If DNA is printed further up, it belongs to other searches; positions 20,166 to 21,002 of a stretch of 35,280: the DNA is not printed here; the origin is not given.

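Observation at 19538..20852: Adjacent phycobilisome-like globin-fold protein (no bilin Cys) and V4R/Bet3-like protein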

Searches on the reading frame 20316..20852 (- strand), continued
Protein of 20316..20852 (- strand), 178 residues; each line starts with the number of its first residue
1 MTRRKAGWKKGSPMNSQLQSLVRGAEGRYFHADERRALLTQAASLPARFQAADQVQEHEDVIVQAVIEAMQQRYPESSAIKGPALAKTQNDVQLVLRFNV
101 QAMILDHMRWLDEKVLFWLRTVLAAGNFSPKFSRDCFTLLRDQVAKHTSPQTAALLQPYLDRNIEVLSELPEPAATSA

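Call 44: search_solved_structures(query=L001:7582-8277:+, max_evalue=1, show_alignments=2)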
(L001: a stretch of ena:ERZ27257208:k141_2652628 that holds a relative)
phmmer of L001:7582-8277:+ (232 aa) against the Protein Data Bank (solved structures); distinct sequences matched with E-value up to 1: 3.
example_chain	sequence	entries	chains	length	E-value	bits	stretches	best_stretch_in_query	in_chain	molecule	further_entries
6qwq_A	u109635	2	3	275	0.029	17.1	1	63-201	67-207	Ferredoxin bilin reductase plastid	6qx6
5e3x_A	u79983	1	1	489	0.13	14.9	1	93-127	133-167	Thermostable carboxypeptidase 1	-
9bpu_C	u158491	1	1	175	0.42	13.3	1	57-117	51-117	Interferon lambda-4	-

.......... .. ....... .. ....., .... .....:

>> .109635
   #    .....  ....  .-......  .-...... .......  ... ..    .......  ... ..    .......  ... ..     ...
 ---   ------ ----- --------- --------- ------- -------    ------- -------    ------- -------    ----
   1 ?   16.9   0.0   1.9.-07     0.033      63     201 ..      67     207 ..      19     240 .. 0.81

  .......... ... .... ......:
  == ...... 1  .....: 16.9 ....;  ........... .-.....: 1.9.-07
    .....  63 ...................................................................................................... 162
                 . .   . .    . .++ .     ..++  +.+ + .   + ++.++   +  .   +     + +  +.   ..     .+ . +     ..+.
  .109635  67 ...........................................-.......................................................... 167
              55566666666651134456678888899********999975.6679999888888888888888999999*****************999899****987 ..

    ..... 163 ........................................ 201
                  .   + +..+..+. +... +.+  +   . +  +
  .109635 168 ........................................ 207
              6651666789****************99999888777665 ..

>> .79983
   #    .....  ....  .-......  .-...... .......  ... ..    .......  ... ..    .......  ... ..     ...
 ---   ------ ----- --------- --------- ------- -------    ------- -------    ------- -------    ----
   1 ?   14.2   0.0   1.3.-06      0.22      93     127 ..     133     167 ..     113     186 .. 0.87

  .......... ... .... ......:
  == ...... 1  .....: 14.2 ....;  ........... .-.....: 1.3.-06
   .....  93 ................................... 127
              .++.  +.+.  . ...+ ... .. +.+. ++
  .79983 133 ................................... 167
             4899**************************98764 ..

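Call 45: search_protein_families(library=ncbifam, proteins=[L001:7582-8277:+, L001:8449-9204:+, L001:10001-10495:+, L001:9292-9963:+], max_evalue=1)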
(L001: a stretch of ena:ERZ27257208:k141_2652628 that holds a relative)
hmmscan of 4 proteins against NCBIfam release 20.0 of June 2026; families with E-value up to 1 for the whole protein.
L001:7582-8277:+ (232 aa): 2 families
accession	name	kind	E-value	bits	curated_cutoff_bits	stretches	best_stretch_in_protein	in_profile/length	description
NF009723.0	PRK13250.1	equivalog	0.00092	18.8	327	1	77-203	75-202/248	phycoerythrobilin:ferredoxin oxidoreductase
NF009722.0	PRK13249.1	equivalog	0.0015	18.3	283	1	66-201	76-218/257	phycoerythrobilin:ferredoxin oxidoreductase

L001:8449-9204:+ (252 aa): 2 families
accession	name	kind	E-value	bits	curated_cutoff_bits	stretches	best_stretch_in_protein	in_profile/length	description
NF053755.1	MsvR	equivalog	1.5e-06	28.1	220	1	162-220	178-236/236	transcriptional factor MsvR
TIGR02019.1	BchJ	equivalog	8.1e-05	22.5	74.3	1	80-220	51-188/188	bacteriochlorophyll 4-vinyl reductase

L001:10001-10495:+ (165 aa): 7 families
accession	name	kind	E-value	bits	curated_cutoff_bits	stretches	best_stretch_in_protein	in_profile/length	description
NF058506.1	phy_ery_CpeA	equivalog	4.2e-06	27.2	225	1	34-133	36-140/164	C-phycoerythrin subunit alpha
NF058521.1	allophyco_ApcA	equivalog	2.8e-05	24.1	270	1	12-107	13-113/161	allophycocyanin subunit alpha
TIGR01337.1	apcB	equivalog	4.8e-05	23.3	228.15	1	13-115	14-121/167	allophycocyanin subunit beta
TIGR01338.1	phycocy_alpha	equivalog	0.00093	19.2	269.45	1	57-129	66-137/161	C-phycocyanin subunit alpha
NF058508.1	phy_ery_CpeB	equivalog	0.025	14.3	275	1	72-112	79-119/181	phycoerythrin subunit beta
TIGR01339.1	phycocy_beta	equivalog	0.082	12.8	279.3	1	71-110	77-116/171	C-phycocyanin subunit beta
NF005855.0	PRK07777.1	equivalog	0.084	12.2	553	1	23-63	262-301/391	pyridoxal phosphate-dependent aminotransferase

L001:9292-9963:+ (224 aa): 0 families

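Call 46: find_related_loci(query=A2, collection=metagenome_contigs, flank=10000)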
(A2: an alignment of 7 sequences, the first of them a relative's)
Query A2 (165 aa) in metagenome_contigs; peptide patterns used: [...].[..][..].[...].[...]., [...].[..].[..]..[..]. (x = any residue, [..] = any of these).
103 stretches matched a pattern; 5 encode a relative of the query (tblastn E <= 1e-3); 5 distinct loci.
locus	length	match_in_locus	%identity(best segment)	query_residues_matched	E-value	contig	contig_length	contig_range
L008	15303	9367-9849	52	1-161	1e-53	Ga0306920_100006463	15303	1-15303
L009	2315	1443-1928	48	1-162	4e-52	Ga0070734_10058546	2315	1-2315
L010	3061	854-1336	50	1-161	6e-50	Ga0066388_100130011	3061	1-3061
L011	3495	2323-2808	45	1-162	9e-46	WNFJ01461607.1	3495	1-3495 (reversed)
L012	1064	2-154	69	115-165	1e-20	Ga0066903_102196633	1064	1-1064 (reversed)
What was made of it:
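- Tried and rejected: The metagenome scan gave 5 short loci (call 46).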

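Call 54: find_encoding_contigs(protein=P0009, flank=10000, max_places=2)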
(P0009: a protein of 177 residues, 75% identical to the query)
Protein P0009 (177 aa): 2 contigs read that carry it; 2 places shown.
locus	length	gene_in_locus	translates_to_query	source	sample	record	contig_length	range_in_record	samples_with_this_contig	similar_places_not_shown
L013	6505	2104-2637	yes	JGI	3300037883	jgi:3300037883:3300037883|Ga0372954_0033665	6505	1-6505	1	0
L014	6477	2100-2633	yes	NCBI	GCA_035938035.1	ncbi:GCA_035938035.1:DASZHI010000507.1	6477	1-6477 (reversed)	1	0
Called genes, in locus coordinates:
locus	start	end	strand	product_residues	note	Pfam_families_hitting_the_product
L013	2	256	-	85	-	?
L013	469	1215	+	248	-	PF02830:V4R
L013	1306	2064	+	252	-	-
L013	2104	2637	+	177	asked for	PF00502:Phycobilisome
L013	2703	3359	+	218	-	PF02830:V4R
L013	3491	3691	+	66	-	-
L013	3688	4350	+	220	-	PF01656:CbiA, PF09140:MipZ (faint), PF10609:ParA (weak), PF13614:AAA_31 (weak)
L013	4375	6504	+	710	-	?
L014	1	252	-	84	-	PF10518:TAT_signal (faint), PF07394:DUF1501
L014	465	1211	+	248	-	PF02830:V4R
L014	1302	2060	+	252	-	-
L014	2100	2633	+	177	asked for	PF00502:Phycobilisome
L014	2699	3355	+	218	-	PF02830:V4R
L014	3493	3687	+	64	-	-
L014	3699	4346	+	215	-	PF09140:MipZ (faint), PF10609:ParA (weak), PF13614:AAA_31 (weak), PF01656:CbiA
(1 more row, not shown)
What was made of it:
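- P0009 has the same Arg-less motif but keeps V4R-A (call 54).
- Tried and rejected: The P0009 locus (KTTSD but with V4R-A) disproved this (call 54).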

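Call 56: search_protein_representatives(alignment_id=A1)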
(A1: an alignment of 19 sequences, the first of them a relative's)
Query: 19 sequences, 165 profile positions. Proteins with E-value up to 0.001 (for the whole library): 463; up to 1e-10: 283; up to 1e-30: 55. The best 150 are listed.
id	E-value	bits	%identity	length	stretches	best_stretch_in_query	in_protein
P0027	1.3e-64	233.2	-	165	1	1-165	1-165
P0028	3.4e-57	209.1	-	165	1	1-163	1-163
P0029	2.5e-56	206.3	-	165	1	1-165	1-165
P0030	3.2e-55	202.7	-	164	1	1-163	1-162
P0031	3.4e-50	186.3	-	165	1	1-162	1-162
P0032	7.5e-50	185.2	-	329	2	12-159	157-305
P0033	3.2e-48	179.9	-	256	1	7-165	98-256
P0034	6.8e-47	175.6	-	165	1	1-165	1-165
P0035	2.1e-46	174.0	-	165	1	1-164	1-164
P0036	3.5e-46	173.3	-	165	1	1-165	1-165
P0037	5.5e-46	172.7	-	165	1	1-165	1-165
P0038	6.5e-45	169.2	-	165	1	1-163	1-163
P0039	2.0e-44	167.6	-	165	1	1-164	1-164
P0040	4.0e-42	160.1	-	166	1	1-163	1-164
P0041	4.0e-42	160.1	-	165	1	1-163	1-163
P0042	2.5e-41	157.5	-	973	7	1-135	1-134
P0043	5.2e-41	156.5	-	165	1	1-165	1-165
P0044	8.7e-41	155.7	-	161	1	1-155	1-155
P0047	1.4e-40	155.0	-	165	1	7-164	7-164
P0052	3.0e-38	147.5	-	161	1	1-156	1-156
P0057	1.8e-37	144.9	-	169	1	3-161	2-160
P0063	4.4e-36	140.4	-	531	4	33-149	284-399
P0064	7.0e-36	139.8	-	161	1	1-154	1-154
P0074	2.2e-33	131.7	-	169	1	1-155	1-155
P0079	8.5e-32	126.5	-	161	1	1-155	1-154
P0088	9.5e-29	116.6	-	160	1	1-154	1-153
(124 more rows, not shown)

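Call 58: list_cluster_members(proteins=[P0028, P0029, P0031, P0034, P0036, P0039, P0042, P0044, P0052, P0079])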
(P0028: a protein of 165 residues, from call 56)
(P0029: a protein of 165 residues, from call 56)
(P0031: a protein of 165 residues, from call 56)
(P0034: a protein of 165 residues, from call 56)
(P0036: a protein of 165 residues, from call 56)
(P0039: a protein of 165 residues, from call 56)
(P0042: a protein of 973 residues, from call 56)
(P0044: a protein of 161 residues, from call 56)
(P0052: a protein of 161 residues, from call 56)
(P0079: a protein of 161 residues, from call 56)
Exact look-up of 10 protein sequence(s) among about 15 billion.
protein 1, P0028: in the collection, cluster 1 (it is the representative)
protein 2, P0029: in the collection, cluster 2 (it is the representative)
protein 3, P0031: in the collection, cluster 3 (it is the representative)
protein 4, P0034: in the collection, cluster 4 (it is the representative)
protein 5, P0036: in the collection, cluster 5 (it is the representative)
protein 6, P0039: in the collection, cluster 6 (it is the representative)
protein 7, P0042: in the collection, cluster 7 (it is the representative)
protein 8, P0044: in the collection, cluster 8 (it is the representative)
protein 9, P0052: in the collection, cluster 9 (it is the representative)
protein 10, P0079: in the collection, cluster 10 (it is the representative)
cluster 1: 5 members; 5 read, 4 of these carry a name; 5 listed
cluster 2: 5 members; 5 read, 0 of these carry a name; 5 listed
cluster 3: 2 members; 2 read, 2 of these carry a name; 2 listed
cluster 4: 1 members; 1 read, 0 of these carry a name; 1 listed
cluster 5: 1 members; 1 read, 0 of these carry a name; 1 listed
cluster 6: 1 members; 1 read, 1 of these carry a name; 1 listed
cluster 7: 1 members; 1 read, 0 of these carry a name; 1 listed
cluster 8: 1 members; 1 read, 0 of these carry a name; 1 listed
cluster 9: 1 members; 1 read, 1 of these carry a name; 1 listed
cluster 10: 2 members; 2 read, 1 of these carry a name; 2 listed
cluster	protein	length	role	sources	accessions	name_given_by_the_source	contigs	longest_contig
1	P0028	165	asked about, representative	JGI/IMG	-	hypothetical protein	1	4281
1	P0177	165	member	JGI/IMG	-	Phycobilisome protein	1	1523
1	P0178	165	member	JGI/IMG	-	hypothetical protein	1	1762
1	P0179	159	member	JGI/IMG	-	hypothetical protein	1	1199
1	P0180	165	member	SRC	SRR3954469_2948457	-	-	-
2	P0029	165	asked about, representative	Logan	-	-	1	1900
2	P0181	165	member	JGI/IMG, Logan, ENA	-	-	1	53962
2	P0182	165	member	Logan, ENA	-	-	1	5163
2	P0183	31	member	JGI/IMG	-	-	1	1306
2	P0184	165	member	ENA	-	-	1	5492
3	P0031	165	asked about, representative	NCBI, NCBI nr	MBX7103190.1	MAG: hypothetical protein K1X57_03865 [Gemmataceae bacterium] | hypothetical protein [Gemmataceae bacterium]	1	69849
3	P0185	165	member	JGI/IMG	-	hypothetical protein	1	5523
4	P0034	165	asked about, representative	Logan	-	-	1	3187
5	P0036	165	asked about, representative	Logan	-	-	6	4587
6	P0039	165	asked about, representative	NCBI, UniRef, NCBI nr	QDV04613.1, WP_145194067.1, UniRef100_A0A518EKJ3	Phycobilisome protein [Planctomycetes bacterium Poly30] | Phycobilisome protein n=1 Tax=Saltatorellus ferox TaxID=2528018 RepID=A0A518EKJ3_9BACT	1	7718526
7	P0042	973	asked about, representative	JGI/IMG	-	-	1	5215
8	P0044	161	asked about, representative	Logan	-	-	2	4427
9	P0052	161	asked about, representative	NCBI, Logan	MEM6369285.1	MAG: hypothetical protein AAF851_13360 [Myxococcota bacterium]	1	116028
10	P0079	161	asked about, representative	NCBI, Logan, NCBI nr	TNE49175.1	MAG: hypothetical protein EP343_12910 [Deltaproteobacteria bacterium]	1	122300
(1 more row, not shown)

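Call 59: find_encoding_contigs(protein=P0039, flank=10000, max_places=1)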
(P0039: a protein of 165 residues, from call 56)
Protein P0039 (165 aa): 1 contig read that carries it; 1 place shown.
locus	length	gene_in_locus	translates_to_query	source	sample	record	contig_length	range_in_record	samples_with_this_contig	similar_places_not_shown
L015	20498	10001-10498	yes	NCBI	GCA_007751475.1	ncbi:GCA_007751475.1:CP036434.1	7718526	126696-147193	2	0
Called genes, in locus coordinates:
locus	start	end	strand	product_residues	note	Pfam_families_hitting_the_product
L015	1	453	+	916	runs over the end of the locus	PF04542:Sigma70_r2, PF08281:Sigma70_r4_2 (weak)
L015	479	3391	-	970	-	PF04542:Sigma70_r2, PF13620:CarboxypepD_reg (faint)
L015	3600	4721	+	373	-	PF25487:ETR1_N, PF00512:HisKA, PF02518:HATPase_c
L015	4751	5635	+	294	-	PF03629:SASA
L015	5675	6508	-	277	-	PF05996:Fe_bilin_red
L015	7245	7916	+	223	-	PF01126:Heme_oxygenase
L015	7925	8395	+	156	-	PF00111:Fer2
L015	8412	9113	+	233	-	PF02830:V4R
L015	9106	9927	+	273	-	-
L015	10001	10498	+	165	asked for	PF00502:Phycobilisome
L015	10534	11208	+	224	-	-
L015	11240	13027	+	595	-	PF00069:Pkinase, PF07714:PK_Tyr_Ser-Thr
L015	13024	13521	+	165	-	-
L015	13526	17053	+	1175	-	PF06564:CBP_BcsQ (faint), PF13614:AAA_31 (faint), PF01656:CbiA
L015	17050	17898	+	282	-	PF10609:ParA, PF00142:Fer4_NifH (weak), PF01656:CbiA, PF02374:ArsA_ATPase, PF06564:CBP_BcsQ, PF13614:AAA_31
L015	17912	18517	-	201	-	PF00857:Isochorismatase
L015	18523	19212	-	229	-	PF00293:NUDIX, PF19368:WHD_AraR, PF21906:WHD_NrtR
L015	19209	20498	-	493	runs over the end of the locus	PF17767:NAPRTase_N, PF04095:NAPRTase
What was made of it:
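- L015, Saltatorellus ferox Poly30 (call 59).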

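Call 60: find_encoding_contigs(protein=P0031, flank=10000, max_places=1)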
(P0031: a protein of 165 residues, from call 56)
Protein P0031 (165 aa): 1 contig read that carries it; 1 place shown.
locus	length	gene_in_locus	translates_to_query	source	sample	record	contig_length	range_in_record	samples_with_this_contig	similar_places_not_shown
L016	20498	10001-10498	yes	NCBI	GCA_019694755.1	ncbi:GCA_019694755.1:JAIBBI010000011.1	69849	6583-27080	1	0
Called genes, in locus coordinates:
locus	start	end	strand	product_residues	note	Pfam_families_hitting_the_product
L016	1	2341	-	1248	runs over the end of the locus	PF01590:GAF, PF00360:PHY, PF00989:PAS, PF08448:PAS_4, PF13426:PAS_9, PF08447:PAS_3, PF00989:PAS, PF08447:PAS_3, +9 more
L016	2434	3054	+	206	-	PF07730:HisKA_3 (weak), PF02518:HATPase_c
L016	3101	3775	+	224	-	PF00072:Response_reg, PF00196:GerE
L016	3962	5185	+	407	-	PF07714:PK_Tyr_Ser-Thr, PF00069:Pkinase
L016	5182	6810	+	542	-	PF00111:Fer2, PF00069:Pkinase, PF07714:PK_Tyr_Ser-Thr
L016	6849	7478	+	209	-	PF01126:Heme_oxygenase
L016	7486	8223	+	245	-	PF05996:Fe_bilin_red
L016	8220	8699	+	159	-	PF00111:Fer2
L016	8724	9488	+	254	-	PF02830:V4R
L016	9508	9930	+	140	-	-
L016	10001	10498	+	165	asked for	PF00502:Phycobilisome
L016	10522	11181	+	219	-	PF02830:V4R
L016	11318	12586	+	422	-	PF00069:Pkinase, PF07714:PK_Tyr_Ser-Thr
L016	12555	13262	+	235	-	PF01656:CbiA, PF13614:AAA_31 (weak)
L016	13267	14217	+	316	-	PF00142:Fer4_NifH (faint), PF01656:CbiA, PF02374:ArsA_ATPase (weak), PF06564:CBP_BcsQ (faint), PF10609:ParA, PF13614:AAA_31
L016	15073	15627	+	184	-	PF04542:Sigma70_r2, PF08281:Sigma70_r4_2, PF04545:Sigma70_r4, PF13384:HTH_23 (weak)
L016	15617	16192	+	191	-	-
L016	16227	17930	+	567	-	-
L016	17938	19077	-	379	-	PF00285:Citrate_synt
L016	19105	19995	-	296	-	PF13714:PEP_mutase, PF00463:ICL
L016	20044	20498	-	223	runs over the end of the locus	PF07853:DUF1648 (weak), PF13630:SdpI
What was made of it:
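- L016, Gemmataceae MAG (call 60).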

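Call 62: find_encoding_contigs(protein=P0052, flank=10000, max_places=1)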
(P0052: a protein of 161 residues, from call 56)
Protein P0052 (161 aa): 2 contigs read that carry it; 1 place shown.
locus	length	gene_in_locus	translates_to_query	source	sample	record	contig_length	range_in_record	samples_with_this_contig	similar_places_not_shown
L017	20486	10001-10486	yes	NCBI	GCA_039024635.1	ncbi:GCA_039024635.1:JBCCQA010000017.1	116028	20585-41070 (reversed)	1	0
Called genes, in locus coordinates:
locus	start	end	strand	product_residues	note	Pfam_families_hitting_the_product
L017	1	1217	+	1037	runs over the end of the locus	PF00873:ACR_tran, PF02355:SecD_SecF_C (faint), PF03176:MMPL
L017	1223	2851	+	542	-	PF00027:cNMP_binding, PF07992:Pyr_redox_2, PF12831:FAD_oxidored (faint), PF13738:Pyr_redox_3, PF00070:Pyr_redox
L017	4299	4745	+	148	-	-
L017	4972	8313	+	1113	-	PF02012:BNR (faint), PF15902:Sortilin-Vps10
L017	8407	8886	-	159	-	PF00111:Fer2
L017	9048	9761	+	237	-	PF02830:V4R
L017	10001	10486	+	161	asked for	PF00502:Phycobilisome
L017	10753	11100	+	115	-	-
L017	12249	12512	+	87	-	-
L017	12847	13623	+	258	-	-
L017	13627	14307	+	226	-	-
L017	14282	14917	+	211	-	PF01126:Heme_oxygenase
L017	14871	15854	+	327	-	PF00069:Pkinase, PF07714:PK_Tyr_Ser-Thr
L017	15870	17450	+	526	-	PF00111:Fer2 (weak), PF00069:Pkinase, PF07714:PK_Tyr_Ser-Thr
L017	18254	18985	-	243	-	PF02518:HATPase_c, PF00072:Response_reg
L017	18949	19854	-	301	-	PF13675:PilJ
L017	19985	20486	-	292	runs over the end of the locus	PF00015:MCPsignal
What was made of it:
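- One Myxococcota cluster (L017) has no ParA within 10 kb (call 62). One Myxococcota cluster has no ParA (call 62).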

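Call 63: find_encoding_contigs(protein=P0079, flank=10000, max_places=1)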
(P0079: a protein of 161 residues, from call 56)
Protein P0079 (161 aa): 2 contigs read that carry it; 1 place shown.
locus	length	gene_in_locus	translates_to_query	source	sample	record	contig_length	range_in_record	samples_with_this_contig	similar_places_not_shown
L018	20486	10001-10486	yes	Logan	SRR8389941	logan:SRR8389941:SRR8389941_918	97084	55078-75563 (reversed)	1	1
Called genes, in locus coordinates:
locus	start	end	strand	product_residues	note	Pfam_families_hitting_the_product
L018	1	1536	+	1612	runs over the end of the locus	-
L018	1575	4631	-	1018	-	PF00246:Peptidase_M14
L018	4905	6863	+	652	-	-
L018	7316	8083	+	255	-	-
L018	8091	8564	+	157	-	PF00111:Fer2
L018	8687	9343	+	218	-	PF02830:V4R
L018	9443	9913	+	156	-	-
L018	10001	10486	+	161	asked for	PF00502:Phycobilisome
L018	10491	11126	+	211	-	PF02830:V4R (weak)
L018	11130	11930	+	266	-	PF00142:Fer4_NifH (faint), PF01656:CbiA, PF02374:ArsA_ATPase (weak), PF06564:CBP_BcsQ, PF09140:MipZ, PF10609:ParA, PF13614:AAA_31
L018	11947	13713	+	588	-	PF00069:Pkinase, PF07714:PK_Tyr_Ser-Thr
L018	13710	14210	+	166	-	-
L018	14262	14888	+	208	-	PF01126:Heme_oxygenase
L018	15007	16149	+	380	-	-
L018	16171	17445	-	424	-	PF00563:EAL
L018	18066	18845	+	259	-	PF00160:Pro_isomerase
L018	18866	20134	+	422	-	PF04307:YdjM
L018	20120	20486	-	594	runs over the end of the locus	PF03372:Exo_endo_phos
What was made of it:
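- L018, a deltaproteobacterial MAG with one ParA and a kinase (call 63).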
